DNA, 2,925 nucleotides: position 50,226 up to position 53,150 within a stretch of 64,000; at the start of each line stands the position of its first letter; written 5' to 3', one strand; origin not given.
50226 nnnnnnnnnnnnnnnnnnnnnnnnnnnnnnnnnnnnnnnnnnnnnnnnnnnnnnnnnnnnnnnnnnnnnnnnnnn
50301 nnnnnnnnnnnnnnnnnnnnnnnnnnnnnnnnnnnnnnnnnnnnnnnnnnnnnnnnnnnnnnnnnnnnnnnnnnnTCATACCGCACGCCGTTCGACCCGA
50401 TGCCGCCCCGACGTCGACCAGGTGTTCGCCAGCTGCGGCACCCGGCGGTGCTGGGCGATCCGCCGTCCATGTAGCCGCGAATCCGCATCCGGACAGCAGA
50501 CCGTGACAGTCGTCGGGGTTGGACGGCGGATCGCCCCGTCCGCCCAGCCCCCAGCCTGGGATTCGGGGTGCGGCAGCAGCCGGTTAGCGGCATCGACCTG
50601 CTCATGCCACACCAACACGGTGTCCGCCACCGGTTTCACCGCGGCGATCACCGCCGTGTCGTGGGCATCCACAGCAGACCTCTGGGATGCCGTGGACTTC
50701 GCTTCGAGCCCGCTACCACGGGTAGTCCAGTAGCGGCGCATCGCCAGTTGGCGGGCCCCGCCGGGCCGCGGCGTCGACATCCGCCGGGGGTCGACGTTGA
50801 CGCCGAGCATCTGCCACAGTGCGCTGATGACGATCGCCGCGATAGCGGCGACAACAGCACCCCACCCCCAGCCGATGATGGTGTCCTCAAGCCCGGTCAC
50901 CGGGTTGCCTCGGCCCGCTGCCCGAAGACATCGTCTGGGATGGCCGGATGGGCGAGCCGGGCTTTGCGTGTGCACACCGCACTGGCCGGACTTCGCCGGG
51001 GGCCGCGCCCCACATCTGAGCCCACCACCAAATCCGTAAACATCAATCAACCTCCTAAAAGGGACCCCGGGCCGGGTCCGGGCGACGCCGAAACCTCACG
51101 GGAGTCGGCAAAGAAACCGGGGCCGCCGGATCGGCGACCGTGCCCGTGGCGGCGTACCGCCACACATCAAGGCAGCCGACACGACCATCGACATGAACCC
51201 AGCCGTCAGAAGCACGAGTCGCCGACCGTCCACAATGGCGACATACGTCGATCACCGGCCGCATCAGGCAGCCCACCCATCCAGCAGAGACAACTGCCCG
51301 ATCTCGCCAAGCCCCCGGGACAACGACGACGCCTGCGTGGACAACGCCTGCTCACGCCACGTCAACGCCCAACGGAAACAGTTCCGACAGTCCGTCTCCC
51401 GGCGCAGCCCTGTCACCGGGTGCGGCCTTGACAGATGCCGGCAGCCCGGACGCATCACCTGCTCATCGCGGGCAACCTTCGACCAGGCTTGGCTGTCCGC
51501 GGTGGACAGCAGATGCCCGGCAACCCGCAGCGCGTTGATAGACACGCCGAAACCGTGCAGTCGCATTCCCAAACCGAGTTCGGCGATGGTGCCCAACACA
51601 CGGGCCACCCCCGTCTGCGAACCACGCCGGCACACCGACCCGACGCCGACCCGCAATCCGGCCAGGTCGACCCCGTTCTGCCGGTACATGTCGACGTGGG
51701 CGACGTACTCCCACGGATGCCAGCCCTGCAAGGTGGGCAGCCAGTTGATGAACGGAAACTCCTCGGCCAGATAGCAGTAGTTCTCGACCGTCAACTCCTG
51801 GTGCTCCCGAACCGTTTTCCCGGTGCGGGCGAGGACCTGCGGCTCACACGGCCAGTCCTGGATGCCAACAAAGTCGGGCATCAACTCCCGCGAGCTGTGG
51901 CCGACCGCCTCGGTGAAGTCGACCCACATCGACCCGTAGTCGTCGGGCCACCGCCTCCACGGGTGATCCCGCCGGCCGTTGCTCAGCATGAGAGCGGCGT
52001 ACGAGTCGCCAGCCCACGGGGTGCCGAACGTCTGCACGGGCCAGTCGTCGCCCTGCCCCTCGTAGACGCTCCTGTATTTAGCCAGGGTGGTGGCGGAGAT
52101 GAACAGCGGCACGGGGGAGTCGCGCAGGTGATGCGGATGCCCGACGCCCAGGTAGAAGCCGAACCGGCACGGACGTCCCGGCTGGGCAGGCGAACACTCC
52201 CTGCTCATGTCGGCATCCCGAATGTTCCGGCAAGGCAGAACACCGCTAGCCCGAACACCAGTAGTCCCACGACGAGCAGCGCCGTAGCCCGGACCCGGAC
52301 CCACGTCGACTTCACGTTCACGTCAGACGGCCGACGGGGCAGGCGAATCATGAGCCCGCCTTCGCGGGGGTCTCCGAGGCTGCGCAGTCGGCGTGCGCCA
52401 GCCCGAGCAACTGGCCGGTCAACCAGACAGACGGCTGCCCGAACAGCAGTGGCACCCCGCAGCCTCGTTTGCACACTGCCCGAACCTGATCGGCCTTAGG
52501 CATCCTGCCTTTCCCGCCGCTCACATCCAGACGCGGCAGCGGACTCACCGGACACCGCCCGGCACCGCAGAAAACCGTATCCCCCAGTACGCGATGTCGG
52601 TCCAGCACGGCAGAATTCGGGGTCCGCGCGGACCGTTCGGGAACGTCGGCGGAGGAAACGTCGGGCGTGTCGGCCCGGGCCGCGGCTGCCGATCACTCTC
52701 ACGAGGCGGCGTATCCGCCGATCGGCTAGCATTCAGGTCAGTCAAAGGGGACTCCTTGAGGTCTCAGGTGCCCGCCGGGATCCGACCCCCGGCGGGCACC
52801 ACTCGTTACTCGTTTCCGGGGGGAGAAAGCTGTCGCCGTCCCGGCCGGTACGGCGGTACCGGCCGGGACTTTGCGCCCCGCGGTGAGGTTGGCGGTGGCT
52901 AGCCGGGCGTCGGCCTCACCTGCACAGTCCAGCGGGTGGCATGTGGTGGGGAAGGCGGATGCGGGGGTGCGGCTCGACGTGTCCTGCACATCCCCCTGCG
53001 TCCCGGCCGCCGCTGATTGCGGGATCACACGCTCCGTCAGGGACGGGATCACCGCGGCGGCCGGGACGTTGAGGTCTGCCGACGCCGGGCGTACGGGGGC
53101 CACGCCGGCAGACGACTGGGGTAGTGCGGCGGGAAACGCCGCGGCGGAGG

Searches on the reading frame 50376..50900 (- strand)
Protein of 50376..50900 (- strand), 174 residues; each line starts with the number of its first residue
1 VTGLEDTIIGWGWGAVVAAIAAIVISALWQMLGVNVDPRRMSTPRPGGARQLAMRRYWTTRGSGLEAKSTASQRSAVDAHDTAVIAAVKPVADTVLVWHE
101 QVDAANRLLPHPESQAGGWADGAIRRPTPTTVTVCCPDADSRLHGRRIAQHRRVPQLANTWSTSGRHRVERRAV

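Call 12: search_protein_families(library=phrogs, proteins=[window:50376-50900:-], max_evalue=0.001)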
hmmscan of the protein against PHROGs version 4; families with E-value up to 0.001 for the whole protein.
window:50376-50900:- (174 aa): 0 families

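Call 55: search_protein_families(library=pfam, proteins=[window:50376-50900:-], max_evalue=0.01)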
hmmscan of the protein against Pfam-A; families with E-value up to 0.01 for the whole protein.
window:50376-50900:- (174 aa): 1 family
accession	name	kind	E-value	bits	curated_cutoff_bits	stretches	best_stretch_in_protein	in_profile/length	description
PF12697.13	Abhydrolase_6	-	0.0013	19.9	26.3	1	7-154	69-195/217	Alpha/beta hydrolase family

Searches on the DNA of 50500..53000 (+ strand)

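Call 7: search_dna_similar(query=window:50500-53000:+, collection=phages, mode=near, max_rows=20)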
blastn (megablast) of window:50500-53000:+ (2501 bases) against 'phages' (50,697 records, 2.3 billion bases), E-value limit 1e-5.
No match.
